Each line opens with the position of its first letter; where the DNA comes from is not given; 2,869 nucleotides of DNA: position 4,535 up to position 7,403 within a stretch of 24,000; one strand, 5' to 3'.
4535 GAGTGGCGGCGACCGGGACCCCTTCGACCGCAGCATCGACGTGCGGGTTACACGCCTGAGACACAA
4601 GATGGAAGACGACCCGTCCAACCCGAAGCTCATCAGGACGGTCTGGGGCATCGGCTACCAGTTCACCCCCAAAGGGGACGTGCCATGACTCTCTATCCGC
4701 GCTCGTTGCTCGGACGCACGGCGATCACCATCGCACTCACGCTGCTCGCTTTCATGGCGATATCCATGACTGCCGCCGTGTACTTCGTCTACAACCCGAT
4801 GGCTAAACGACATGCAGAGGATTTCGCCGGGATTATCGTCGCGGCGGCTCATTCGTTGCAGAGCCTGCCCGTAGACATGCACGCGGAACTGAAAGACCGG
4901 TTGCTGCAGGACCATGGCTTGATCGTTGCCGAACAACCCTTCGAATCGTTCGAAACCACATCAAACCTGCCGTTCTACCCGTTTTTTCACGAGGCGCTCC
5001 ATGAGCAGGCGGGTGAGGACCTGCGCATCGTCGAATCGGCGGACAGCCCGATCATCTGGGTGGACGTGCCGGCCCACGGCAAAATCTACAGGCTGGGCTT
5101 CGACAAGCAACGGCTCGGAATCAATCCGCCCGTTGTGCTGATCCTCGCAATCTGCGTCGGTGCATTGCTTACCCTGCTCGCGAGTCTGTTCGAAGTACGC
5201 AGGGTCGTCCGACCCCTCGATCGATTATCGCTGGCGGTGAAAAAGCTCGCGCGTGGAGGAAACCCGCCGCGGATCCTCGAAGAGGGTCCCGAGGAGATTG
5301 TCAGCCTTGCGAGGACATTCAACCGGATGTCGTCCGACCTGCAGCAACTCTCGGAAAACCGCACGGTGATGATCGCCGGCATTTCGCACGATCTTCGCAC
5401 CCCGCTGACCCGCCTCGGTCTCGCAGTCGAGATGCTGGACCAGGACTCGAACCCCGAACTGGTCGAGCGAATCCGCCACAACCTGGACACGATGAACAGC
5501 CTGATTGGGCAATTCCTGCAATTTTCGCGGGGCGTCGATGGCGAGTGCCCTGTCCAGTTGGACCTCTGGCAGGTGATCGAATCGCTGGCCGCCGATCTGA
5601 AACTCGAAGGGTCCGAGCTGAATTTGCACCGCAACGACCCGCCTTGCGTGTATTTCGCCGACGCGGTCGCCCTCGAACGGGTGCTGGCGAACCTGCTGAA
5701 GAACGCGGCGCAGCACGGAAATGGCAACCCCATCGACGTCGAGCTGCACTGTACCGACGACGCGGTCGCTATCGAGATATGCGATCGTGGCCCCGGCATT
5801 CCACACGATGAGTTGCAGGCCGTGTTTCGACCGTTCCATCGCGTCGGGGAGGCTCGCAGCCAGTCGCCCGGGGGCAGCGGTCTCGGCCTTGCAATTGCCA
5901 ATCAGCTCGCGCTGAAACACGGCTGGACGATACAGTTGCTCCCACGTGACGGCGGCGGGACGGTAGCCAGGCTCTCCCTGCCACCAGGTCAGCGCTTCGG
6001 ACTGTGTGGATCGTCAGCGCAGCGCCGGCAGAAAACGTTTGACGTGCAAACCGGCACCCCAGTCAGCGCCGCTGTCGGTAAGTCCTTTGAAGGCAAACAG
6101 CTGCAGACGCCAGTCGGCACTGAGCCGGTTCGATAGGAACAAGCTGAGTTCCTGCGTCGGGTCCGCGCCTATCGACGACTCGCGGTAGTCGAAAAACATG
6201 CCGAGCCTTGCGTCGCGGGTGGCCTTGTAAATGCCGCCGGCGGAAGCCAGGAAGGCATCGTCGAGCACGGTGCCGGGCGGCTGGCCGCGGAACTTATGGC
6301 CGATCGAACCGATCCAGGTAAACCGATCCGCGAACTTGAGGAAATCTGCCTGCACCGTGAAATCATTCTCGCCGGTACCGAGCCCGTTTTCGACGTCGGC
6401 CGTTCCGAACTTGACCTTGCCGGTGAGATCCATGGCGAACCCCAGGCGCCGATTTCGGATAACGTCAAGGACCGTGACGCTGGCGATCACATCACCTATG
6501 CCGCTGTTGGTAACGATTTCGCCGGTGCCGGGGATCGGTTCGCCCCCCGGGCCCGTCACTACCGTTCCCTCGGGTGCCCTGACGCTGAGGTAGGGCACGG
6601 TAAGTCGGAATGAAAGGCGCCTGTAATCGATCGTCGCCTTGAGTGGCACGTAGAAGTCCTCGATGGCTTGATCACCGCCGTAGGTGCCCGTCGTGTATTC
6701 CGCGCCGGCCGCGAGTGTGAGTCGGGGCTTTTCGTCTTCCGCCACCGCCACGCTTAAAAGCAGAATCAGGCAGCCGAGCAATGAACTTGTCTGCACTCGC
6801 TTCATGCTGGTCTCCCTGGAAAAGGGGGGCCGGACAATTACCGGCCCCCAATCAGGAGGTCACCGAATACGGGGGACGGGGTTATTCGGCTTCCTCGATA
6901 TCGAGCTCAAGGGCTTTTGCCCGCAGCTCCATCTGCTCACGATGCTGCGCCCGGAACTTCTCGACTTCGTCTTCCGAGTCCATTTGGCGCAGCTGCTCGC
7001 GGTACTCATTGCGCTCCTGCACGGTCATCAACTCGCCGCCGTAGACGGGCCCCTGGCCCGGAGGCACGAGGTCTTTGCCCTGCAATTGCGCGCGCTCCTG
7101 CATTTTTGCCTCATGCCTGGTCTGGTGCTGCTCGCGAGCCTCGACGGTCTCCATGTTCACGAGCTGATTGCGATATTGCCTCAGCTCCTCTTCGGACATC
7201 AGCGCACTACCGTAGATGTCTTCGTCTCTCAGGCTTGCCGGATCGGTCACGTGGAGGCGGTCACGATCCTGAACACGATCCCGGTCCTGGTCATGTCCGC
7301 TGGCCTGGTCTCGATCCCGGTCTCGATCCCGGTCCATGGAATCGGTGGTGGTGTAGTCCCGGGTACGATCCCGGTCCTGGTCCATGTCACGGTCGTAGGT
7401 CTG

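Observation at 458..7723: Candidate undescribed envelope module: OmpR/EnvZ-type system flanked by two operons of exported proteins that share one cis-element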

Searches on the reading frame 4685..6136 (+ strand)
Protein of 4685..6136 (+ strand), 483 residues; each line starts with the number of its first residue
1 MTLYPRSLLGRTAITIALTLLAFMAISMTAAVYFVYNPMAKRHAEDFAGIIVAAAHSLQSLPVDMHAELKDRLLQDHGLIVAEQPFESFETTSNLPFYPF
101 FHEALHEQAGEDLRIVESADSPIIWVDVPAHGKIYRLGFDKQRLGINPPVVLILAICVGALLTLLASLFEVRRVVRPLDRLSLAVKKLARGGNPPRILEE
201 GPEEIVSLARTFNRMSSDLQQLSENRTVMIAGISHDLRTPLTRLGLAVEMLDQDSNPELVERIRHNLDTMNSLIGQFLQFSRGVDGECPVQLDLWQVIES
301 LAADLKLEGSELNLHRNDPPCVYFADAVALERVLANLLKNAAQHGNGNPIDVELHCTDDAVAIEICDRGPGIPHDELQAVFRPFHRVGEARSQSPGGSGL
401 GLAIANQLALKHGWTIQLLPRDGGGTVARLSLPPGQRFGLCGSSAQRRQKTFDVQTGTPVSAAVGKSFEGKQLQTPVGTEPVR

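Call 4: search_protein_families(library=pfam, proteins=[window:4685-6136:+], max_evalue=0.01)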
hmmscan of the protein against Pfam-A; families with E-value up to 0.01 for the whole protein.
window:4685-6136:+ (483 aa): 5 families
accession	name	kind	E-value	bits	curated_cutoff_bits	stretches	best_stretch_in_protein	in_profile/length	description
PF02518.31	HATPase_c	-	1.3e-25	90.5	26.4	1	326-434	2-109/111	Histidine kinase-, DNA gyrase B-, and HSP90-like ATPase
PF00512.31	HisKA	-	1.1e-14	54.7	26.9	1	227-283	3-63/66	His Kinase A (phospho-acceptor) domain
PF00672.30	HAMP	-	9.5e-10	39.1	25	1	172-221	4-53/53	HAMP domain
PF13581.12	HATPase_c_2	-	3.8e-07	30.6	27.4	1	328-412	34-112/127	Histidine kinase-like ATPase domain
PF13589.12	HATPase_c_3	-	0.0014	19.1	25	1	330-410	3-85/137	Histidine kinase-, DNA gyrase B-, and HSP90-like ATPase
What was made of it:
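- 4685..6136 (+): EnvZ-like sensor histidine kinase. Its start overlaps the RR stop (ATGA). It has a 50-aa C-terminal tail beyond the EnvZ model. Pfam HAMP, HisKA, HATPase_c (call 4).
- Checked: HK: 4685-6136(+), HAMP/HisKA/HATPase (call 4).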

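Call 7: search_protein_families(library=ncbifam, proteins=[window:4685-6136:+], max_evalue=0.01)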
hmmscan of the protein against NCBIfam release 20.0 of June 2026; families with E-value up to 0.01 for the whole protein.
window:4685-6136:+ (483 aa): 86 families (the best 25 are shown)
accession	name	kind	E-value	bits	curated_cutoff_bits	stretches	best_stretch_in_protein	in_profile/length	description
NF007004.0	PRK09467.1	equivalog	2.8e-71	240.7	415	1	2-433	5-435/440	two-component system sensor histidine kinase EnvZ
NF040691.1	MtrAB_MtrB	equivalog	4.2e-44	151.4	450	1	139-435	178-493/507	MtrAB system histidine kinase MtrB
NF007007.0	PRK09470.1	equivalog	9e-44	150.1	486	1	149-433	171-458/463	envelope stress sensor histidine kinase CpxA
NF007898.0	PRK10604.1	equivalog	1.6e-41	142.9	478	1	166-434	152-423/433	two-component system sensor histidine kinase RstB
NF045900.1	HisKinCpxALeg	equivalog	3.2e-39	134.9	800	1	151-433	157-450/451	two-component system sensor histidine kinase CpxA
NF012163.2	BaeS_SmeS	equivalog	8.8e-37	127.1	500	1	154-430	168-454/457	sensor histidine kinase efflux regulator BaeS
NF033092.0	HK_WalK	equivalog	1.2e-32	113.3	725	2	220-433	366-593/594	cell wall metabolism sensor histidine kinase WalK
NF007837.0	PRK10549.1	equivalog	8.9e-32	110.4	603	1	155-433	169-457/466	envelope stress sensor histidine kinase BaeS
TIGR01386.1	cztS_silS_copS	subfamily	1.2e-30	106.9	292.55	1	152-420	166-445/457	heavy metal sensor histidine kinase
NF046044.1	PnpS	equivalog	1.5e-30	106.5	400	1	218-433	162-390/390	two-component system histidine kinase PnpS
TIGR02966.1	phoR_proteo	equivalog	2e-30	106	334.2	1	217-427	105-328/333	phosphate regulon sensor histidine kinase PhoR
NF012226.0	AdeS_HK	equivalog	5e-30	104.8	500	1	150-419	60-339/353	two-component sensor histidine kinase AdeS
NF008025.0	PRK10755.1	equivalog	2.6e-29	102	314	1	157-433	74-355/362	two-component system sensor histidine kinase PmrB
NF008468.0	PRK11360.1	equivalog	3.7e-27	95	646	1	229-434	399-608/616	two-component system sensor histidine kinase AtoS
NF041832.1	near_NosP_CTERM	subfamily_domain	5.4e-27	94.8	400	1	225-437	6-228/370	NahK/ErcS family hybrid sensor histidine kinase/response regulator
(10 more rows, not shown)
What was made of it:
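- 4685..6136 (+): NCBIfam EnvZ 240.7 bits, cut-off 415, aligned 2-433 of the protein to 5-435 of 440 model positions (call 7).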

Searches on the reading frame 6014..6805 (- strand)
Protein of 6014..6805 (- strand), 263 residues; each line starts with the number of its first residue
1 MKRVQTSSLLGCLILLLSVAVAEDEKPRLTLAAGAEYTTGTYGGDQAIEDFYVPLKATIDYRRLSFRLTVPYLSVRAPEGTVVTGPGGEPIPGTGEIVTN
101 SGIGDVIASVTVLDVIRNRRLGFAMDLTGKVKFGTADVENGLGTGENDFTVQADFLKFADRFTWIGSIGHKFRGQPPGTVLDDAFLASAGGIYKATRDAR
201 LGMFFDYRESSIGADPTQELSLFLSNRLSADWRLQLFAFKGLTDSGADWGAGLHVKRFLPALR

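Call 4: search_protein_families(library=pfam, proteins=[window:6014-6805:-], max_evalue=0.01)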
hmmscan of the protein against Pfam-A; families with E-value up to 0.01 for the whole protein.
window:6014-6805:- (263 aa): 0 families

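Call 7: search_protein_families(library=ncbifam, proteins=[window:6014-6805:-], max_evalue=0.01)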
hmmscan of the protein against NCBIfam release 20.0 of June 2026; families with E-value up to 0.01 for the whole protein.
window:6014-6805:- (263 aa): 0 families

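Call 18: search_protein_families(library=pfam, proteins=[window:6014-6805:-], max_evalue=10)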
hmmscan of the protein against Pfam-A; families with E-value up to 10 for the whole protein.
window:6014-6805:- (263 aa): 0 families
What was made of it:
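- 6014..6805 (-): Gene C: 263-aa exported protein, probable small outer-membrane beta-barrel (PF13557-like), second gene of the D-C operon. No Pfam hit itself (calls 4, 18).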

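Call 48: find_homologous_proteins(query=window:6014-6805:-, max_evalue=0.001)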
Query window:6014-6805:- (263 aa): 1472 proteins with E <= 0.001 among 4842 candidates; the best 120 are listed.
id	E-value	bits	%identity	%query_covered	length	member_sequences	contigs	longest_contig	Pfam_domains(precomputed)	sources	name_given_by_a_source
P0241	1.9e-170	584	100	100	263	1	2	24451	-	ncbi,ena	-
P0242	1.0e-151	522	89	100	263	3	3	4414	-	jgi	jgi:hypothetical protein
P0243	1.3e-147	509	86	100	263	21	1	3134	-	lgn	-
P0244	3.2e-146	504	84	100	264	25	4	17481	PF13557.13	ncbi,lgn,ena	-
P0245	2.0e-139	482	82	100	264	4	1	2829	-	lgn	-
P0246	5.4e-139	480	81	100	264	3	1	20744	-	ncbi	-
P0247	5.4e-139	480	83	100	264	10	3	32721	-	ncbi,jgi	jgi:hypothetical protein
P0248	9.0e-139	480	81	100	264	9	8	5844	-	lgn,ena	-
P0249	1.1e-138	480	81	100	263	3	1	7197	-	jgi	jgi:hypothetical protein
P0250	1.2e-138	479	82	100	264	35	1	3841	-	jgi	-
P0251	1.2e-137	476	80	100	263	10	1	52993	PF13557.13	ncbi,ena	-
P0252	1.8e-137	475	81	100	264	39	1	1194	-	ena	-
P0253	6.3e-137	474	81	100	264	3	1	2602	-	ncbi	-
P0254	8.4e-137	473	80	100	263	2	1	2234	-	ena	-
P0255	1.3e-136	473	79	100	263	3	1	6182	PF13557.13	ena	-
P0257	2.7e-136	472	79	100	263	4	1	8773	PF13557.13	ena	-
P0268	2.1e-134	465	79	100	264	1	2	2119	PF13557.13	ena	-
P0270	1.0e-133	463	78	100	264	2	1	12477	PF13557.13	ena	-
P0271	3.9e-133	461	79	100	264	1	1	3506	PF13557.13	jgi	jgi:hypothetical protein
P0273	4.3e-133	461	84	93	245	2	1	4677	PF13557.13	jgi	jgi:hypothetical protein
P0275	7.6e-133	460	79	100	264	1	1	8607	PF13557.13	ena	-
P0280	3.5e-132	458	77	100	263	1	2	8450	PF13557.13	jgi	jgi:hypothetical protein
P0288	4.2e-130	451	77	100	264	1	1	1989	PF13557.13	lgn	-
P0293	3.2e-128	445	75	100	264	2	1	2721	PF13557.13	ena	-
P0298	4.7e-122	425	76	100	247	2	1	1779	PF13557.13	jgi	jgi:hypothetical protein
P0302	3.9e-105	369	80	79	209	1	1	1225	PF13557.13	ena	-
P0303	8.6e-102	359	63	98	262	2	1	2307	PF13557.13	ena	-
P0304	8.7e-102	359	63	98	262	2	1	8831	PF13557.13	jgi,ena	-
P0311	5.1e-99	349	62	98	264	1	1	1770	PF13557.13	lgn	-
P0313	9.5e-99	349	81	73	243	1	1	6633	PF13557.13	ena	-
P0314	1.0e-98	348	59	100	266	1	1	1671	PF13557.13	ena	-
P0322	8.2e-98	345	61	98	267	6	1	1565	PF13557.13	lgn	-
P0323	1.5e-97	345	58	100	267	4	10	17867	PF13557.13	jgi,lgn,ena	jgi:hypothetical protein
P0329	1.7e-96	341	59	98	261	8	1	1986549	PF13557.13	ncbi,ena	-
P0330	2.1e-96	341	61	98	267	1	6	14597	PF13557.13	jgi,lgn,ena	-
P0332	3.3e-96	340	58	100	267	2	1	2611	PF13557.13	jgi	jgi:hypothetical protein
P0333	3.5e-96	340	61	97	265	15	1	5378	PF13557.13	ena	-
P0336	6.4e-96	339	58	100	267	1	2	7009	PF13557.13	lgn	-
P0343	3.4e-95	337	59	98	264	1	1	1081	PF13557.13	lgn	-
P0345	4.6e-95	336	59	98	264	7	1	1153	PF13557.13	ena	-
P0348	7.7e-95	336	60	97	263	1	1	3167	PF13557.13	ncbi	-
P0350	1.2e-94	335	61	98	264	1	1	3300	PF13557.13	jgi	-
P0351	1.2e-94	335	58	98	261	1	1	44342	PF13557.13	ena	-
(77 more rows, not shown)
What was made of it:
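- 6014..6805 (-): Relatives at 80-84% identity carry PF13557 (call 48).
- On PF13557 Phenol_MetA_deg outer-membrane barrel, considered for C: Many relatives at 58-84% identity carry precomputed PF13557 (call 48).
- Checked: Relatives 80-84% identical carry PF13557, an outer-membrane beta-barrel family (call 48).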

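Call 49: find_encoding_contigs(protein=P0241, flank=10000, max_places=3)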
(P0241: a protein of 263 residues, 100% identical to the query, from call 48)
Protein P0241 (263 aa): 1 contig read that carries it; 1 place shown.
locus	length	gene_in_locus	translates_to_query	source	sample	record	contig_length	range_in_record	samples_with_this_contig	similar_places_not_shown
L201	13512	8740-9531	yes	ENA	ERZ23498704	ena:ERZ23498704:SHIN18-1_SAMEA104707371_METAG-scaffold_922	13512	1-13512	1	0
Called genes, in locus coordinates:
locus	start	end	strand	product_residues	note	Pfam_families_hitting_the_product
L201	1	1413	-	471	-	?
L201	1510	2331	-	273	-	PF13230:GATase_4, PF13522:GATase_6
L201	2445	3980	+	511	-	PF11230:YjjI-like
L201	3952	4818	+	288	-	PF13353:Fer4_12, PF04055:Radical_SAM, PF13237:Fer4_10 (weak), PF12838:Fer4_7 (weak)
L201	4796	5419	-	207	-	PF00596:Aldolase_II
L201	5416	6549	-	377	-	PF01008:IF-2B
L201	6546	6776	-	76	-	-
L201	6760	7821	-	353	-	PF19974:TCAD9 (weak), PF01636:APH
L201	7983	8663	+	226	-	-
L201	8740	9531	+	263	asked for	-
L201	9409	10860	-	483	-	PF00672:HAMP, PF00512:HisKA, PF13581:HATPase_c_2 (weak), PF02518:HATPase_c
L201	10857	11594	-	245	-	PF00072:Response_reg, PF00486:Trans_reg_C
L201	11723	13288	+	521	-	-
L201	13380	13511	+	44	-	?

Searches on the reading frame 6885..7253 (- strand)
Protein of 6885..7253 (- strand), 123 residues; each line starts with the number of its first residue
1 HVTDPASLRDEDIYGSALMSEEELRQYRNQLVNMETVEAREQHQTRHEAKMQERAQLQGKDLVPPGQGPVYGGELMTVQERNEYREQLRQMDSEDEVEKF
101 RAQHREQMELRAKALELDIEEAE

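Call 62: search_solved_structures(query=A6, max_evalue=10, show_alignments=2)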
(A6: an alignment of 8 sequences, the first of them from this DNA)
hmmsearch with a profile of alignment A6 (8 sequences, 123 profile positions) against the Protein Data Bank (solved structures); distinct sequences matched with E-value up to 10: 0.

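Call 63: search_protein_families(library=pfam, proteins=[window:6885-7253:-], max_evalue=10)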
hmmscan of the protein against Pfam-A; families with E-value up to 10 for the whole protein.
seq(123 aa): 4 families
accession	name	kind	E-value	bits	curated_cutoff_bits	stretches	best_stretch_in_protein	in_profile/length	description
PF20803.2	PaaX_M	-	0.057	14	24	1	48-111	17-80/83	PaaX protein central Cas2-like domain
PF14860.11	DrrA_P4M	-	0.1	13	26.2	1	82-109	36-63/103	DrrA phosphatidylinositol 4-phosphate binding domain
PF11461.13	RILP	-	0.12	13.4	24.8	1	18-55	20-57/69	Rab interacting lysosomal protein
PF11916.13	Vac14_Fig4_bd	-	0.14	12.1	25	1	75-102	52-79/179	Vacuolar protein 14 C-terminal Fig4p binding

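Call 78: search_protein_representatives(protein=window:6885-7253:-)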
Query: 123 residues. Proteins with E-value up to 0.001 (for the whole library): 412; up to 1e-10: 66; up to 1e-30: 7. The best 150 are listed.
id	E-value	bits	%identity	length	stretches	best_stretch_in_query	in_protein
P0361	1.7e-43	163.6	39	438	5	8-113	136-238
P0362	7.9e-38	145.4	61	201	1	1-115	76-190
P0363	2.2e-37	144.0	61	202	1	2-123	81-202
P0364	3.5e-37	143.4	64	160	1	10-123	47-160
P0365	1.2e-36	141.7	64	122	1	5-123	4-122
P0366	3.7e-35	136.9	59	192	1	2-123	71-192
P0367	1.2e-31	125.6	55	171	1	5-123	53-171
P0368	2.1e-30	121.5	52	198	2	1-123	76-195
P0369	4.3e-29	117.3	51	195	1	2-123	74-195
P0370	4.3e-26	107.7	50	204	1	1-117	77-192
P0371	5.5e-26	107.3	50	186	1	1-119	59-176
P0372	6.7e-26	107.1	49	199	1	6-119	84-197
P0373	1.1e-25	106.4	49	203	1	4-120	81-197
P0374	2.2e-25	105.4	45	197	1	1-119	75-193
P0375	2.1e-24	102.3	46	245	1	1-122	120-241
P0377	3.6e-24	101.5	42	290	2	8-117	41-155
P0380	2.8e-21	92.2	37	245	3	6-119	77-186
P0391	5.3e-16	75.2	37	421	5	60-120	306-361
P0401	3.7e-14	69.3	38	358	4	65-115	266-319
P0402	4.6e-14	69.0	34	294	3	12-114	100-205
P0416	9.9e-12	61.5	33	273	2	14-114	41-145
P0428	1.1e-10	58.1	37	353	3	12-113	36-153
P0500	5.2e-07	46.3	32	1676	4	15-65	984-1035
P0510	1.2e-06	45.1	32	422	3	5-118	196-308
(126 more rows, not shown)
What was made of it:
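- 6882..7562 (-): Gene D: 226-aa exported protein with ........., a copy-number-variable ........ array and two ~55-aa helical repeats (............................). It is the most constant partner of the two-component system. The repeat family has 412 cluster representatives (call 78).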

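Call 79: search_protein_families(library=pfam, proteins=[P0361, P0377, P0391, P0401, P0402, P0428, P0500, P0510, P0416, P0380], max_evalue=0.01)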
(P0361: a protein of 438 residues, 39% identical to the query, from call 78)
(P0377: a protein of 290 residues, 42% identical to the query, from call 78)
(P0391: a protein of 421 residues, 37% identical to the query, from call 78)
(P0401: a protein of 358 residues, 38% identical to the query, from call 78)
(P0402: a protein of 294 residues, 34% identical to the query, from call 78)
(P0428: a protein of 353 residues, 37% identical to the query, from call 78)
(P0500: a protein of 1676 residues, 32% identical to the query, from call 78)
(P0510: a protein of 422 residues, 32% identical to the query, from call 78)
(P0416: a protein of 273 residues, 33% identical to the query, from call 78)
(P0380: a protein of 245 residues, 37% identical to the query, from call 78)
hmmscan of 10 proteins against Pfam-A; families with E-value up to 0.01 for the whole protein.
P0361 (438 aa): 0 families

P0377 (290 aa): 4 families
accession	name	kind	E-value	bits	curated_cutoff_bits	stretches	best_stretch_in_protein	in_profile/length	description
PF15311.11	HYLS1_C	-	0.001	20.2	27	0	63-90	30-57/90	Hydrolethalus syndrome protein 1 C-terminus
PF07564.17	DUF1542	-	0.0016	18.9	24.3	0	39-93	13-66/77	Domain of Unknown Function (DUF1542)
PF05138.18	PaaA_PaaC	-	0.0021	17.7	28.5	0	54-130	187-261/263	Phenylacetic acid catabolic protein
PF20869.2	FAM186A_PQQAQ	-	0.0025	17.9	45.7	0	210-219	14-23/42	FAM186A, PQQAQ repeat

P0391 (421 aa): 14 families
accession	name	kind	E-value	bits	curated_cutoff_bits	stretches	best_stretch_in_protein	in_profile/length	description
PF13207.12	AAA_17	-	9.8e-09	36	27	0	245-290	31-76/136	AAA domain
PF10937.13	Kgd4-YMR31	-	1.5e-05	27.1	22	0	238-287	23-72/116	Alpha-ketoglutarate dehydrogenase component 4/YMR-31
PF12162.13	STAT1_TAZ2bind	-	3e-05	24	21.6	0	35-42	12-19/25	STAT1 TAZ2 binding domain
PF11574.13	Rpf1_C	-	8.1e-05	23.8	21.2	0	117-153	27-63/88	Resuscitation-promoting factor Rpf1, C-terminal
PF22688.2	Hda_lid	-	8.2e-05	23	27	0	274-293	3-22/65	Hda, lid domain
PF07739.18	TipAS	-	0.00022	22.1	23.8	0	252-287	14-51/117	TipAS antibiotic-recognition domain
PF14014.11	DUF4230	-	0.0013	19.3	27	0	111-148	85-122/148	Protein of unknown function (DUF4230)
PF16136.10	NLS_NINJA_AFP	-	0.0034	17.5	23.7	0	203-217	9-23/37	Putative nuclear localisation signal in Ninja/AFP proteins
PF18088.7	Glyco_H_20C_C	-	0.0041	17.4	27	0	36-72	75-111/194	Glycoside Hydrolase 20C C-terminal domain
PF14791.11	DNA_pol_B_thumb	-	0.005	17.1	25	0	344-360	10-26/63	DNA polymerase beta thumb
PF11181.13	YflT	-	0.0073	17.2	26.2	0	113-135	72-94/99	Heat induced stress protein YflT domain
PF14825.11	CFAP77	-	0.0073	16.5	24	0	124-146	80-102/157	Cilia- and flagella-associated protein 77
PF06518.16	DUF1104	-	0.0082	16.9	25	0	44-71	53-80/92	Protein of unknown function (DUF1104)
PF22513.2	FitA-like_RHH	-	0.0084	16.5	27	0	134-150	11-27/39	Antitoxin FitA-like, ribbon-helix-helix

P0401 (358 aa): 5 families
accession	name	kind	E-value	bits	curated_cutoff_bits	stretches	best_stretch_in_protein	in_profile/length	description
PF05138.18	PaaA_PaaC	-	9.8e-10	38.5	28.5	0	126-188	182-243/263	Phenylacetic acid catabolic protein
PF13801.11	Metal_resist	-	4.5e-07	30.5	29.2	1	258-319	21-83/125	Heavy-metal resistance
PF08447.18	PAS_3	-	0.0039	17.9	25.6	0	204-238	15-49/89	PAS fold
PF11304.13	DUF3106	-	0.0043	17.9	24.3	0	203-241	40-80/104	Protein of unknown function (DUF3106)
PF22688.2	Hda_lid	-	0.0047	17.3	27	0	230-248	3-21/65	Hda, lid domain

P0402 (294 aa): 1 family
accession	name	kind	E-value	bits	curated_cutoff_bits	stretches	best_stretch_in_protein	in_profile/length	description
PF06945.18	DUF1289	-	0.0028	17.9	27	0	102-120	26-44/47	Protein of unknown function (DUF1289)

P0428 (353 aa): 0 families

P0500 (1676 aa): 1 family
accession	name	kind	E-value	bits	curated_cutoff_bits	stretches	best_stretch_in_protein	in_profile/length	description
PF23292.1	SAND_ULT1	-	0.0025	18.7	25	0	1288-1349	8-72/95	ULTRAPETALA1 SAND domain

P0510 (422 aa): 2 families
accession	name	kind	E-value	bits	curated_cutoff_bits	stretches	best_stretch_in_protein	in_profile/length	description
PF25671.1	T4_Tape_measure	-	0.0038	16.3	27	0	145-175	420-450/590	Phage T4-tail tape measure protein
PF23768.1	DUF7167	-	0.0098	16.4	24.4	0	34-63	18-47/60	Domain of unknown function (DUF7167)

P0416 (273 aa): 1 family
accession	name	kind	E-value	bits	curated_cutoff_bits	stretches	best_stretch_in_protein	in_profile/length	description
PF08572.15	PRP3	-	0.00012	22.2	31.4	0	219-254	129-164/220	pre-mRNA processing factor 3 domain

P0380 (245 aa): 0 families
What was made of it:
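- On CpxP/Spy/ZraP (LTXXQ / PF13801) periplasmic accessory proteins, considered for D: One distant relative, P0401, scores PF13801 at 30.5 bits against a cut-off of 29.2 (call 79).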
